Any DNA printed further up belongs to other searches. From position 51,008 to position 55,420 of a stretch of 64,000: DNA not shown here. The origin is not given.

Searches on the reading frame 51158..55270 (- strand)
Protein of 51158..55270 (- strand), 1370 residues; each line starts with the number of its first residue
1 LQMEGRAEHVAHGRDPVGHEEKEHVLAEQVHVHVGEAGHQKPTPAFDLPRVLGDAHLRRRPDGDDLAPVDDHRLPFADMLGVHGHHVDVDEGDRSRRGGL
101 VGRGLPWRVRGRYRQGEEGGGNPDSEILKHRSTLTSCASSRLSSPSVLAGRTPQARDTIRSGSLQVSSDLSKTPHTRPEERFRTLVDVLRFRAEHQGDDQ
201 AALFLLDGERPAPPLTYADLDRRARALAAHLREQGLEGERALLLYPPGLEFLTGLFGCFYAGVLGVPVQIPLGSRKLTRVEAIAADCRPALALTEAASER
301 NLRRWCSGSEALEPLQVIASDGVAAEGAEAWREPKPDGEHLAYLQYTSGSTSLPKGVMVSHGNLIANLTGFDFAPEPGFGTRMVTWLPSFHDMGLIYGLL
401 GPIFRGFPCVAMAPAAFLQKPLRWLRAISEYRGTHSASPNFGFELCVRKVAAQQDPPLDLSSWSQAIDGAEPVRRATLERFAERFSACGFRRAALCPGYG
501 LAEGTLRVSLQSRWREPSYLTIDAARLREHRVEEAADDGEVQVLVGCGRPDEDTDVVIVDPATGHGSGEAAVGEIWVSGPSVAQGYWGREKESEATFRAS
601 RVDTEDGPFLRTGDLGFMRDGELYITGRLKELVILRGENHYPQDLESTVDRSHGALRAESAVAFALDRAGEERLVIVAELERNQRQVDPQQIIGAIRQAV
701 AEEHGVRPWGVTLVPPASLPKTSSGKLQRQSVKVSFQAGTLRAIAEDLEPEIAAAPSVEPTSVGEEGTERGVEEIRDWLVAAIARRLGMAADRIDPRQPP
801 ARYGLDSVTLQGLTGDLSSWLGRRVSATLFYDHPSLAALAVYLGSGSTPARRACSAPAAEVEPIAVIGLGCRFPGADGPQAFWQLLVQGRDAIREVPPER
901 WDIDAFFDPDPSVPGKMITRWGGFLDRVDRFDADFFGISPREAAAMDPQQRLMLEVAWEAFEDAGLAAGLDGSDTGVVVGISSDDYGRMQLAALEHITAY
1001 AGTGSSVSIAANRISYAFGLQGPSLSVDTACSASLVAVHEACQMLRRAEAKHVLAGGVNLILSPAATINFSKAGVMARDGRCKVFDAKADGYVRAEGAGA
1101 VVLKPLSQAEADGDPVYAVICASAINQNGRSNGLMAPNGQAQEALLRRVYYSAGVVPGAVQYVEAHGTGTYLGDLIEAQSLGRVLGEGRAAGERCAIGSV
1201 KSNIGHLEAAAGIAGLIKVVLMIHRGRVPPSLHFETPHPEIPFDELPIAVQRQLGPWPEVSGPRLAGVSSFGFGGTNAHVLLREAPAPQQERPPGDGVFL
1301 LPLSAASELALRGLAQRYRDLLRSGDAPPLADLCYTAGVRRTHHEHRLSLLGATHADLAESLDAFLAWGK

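Call 8: search_protein_families(library=pfam, proteins=[window:51158-55270:-], max_evalue=0.001)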
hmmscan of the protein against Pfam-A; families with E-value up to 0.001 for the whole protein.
window:51158-55270:- (1370 aa): 8 families
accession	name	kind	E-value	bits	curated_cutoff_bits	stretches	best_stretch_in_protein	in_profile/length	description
PF00109.32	ketoacyl-synt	-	6.2e-98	327.8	20.8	1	862-1109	2-252/252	Beta-ketoacyl synthase, N-terminal domain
PF00501.34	AMP-binding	-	2.6e-64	217.9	29.9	1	193-587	5-384/384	AMP-binding enzyme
PF02801.28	Ketoacyl-synt_C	-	1.4e-42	144.9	20.8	1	1117-1235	1-119/119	Beta-ketoacyl synthase, C-terminal domain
PF16197.11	KAsynt_C_assoc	-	5.7e-17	62.6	33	1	1237-1347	1-107/111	Ketoacyl-synthetase C-terminal extension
PF22621.2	CurL-like_PKS_C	-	1.2e-15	57.6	27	1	1300-1362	2-64/64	CurL-like, PKS C-terminal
PF23024.1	AMP-dom_DIP2-like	-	3.7e-11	43.5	27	1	631-745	2-109/110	Disco-interacting protein 2-like, AMP domain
PF00550.31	PP-binding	-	8.2e-11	42.5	20.8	1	777-842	1-66/67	Phosphopantetheine attachment site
PF22336.2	RhiE-like_linker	-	8.2e-09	35.8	27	1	1303-1367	2-65/67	RhiE-like, KS-MAT linker domain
